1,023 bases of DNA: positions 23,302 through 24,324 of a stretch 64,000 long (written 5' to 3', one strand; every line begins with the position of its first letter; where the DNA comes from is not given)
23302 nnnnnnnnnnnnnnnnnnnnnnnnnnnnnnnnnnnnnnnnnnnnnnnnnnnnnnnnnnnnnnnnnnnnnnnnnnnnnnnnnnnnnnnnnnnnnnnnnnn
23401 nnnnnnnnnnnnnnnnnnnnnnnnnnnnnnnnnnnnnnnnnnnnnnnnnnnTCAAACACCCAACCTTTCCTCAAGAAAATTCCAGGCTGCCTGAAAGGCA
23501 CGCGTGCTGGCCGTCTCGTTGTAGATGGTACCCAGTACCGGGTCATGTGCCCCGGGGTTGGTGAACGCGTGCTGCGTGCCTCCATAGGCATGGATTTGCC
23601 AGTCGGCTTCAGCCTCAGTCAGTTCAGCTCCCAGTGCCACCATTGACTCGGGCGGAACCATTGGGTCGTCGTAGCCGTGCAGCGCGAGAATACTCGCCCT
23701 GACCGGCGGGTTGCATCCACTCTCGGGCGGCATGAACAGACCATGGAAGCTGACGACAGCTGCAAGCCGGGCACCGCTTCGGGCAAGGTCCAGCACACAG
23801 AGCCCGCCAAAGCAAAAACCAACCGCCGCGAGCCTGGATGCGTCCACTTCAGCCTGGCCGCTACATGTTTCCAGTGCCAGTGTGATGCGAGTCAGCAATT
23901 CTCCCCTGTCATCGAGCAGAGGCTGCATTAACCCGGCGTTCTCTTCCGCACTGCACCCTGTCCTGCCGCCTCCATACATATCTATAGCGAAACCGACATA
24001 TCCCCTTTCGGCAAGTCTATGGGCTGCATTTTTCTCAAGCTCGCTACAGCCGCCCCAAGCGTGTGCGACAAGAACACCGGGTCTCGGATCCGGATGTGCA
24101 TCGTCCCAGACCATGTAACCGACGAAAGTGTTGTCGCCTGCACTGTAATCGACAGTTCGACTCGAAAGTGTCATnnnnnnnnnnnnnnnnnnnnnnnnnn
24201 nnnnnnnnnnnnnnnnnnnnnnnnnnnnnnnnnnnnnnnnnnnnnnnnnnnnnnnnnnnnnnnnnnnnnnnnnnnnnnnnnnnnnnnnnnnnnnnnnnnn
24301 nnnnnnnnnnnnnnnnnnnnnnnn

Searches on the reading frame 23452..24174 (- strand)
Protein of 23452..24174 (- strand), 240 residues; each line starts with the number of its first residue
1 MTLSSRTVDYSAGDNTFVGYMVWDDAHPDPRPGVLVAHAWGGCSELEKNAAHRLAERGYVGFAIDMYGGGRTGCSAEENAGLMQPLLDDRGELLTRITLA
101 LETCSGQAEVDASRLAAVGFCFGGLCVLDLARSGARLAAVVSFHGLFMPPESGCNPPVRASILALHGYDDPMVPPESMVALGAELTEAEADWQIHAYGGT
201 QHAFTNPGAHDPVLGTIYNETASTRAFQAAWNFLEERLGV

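Call 19: find_encoding_contigs(protein=window:23452-24174:-, flank=1000, max_places=4)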
Protein window:23452-24174:- (240 aa): no gene with exactly this product is on record in the collection.

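Call 80: search_protein_families(library=pfam, max_evalue=0.01, proteins=[window:23452-24174:-])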
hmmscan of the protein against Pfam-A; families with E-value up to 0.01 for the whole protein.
window:23452-24174:- (240 aa): 5 families
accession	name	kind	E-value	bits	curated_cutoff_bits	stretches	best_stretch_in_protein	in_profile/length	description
PF01738.24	DLH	-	1.3e-40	139.7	21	1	25-236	9-215/217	Dienelactone hydrolase family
PF02230.22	Abhydrolase_2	-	4.7e-07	30.3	23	1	109-205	101-202/217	Phospholipase/Carboxylesterase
PF00326.27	Peptidase_S9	-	6.9e-07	29.4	22.6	1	159-209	144-194/213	Prolyl oligopeptidase family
PF12146.15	Hydrolase_4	-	1.5e-05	24.8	27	0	29-133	2-96/239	Serine aminopeptidase, S33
PF00561.26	Abhydrolase_1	-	0.00023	21.3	25.8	0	34-132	3-88/245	alpha/beta hydrolase fold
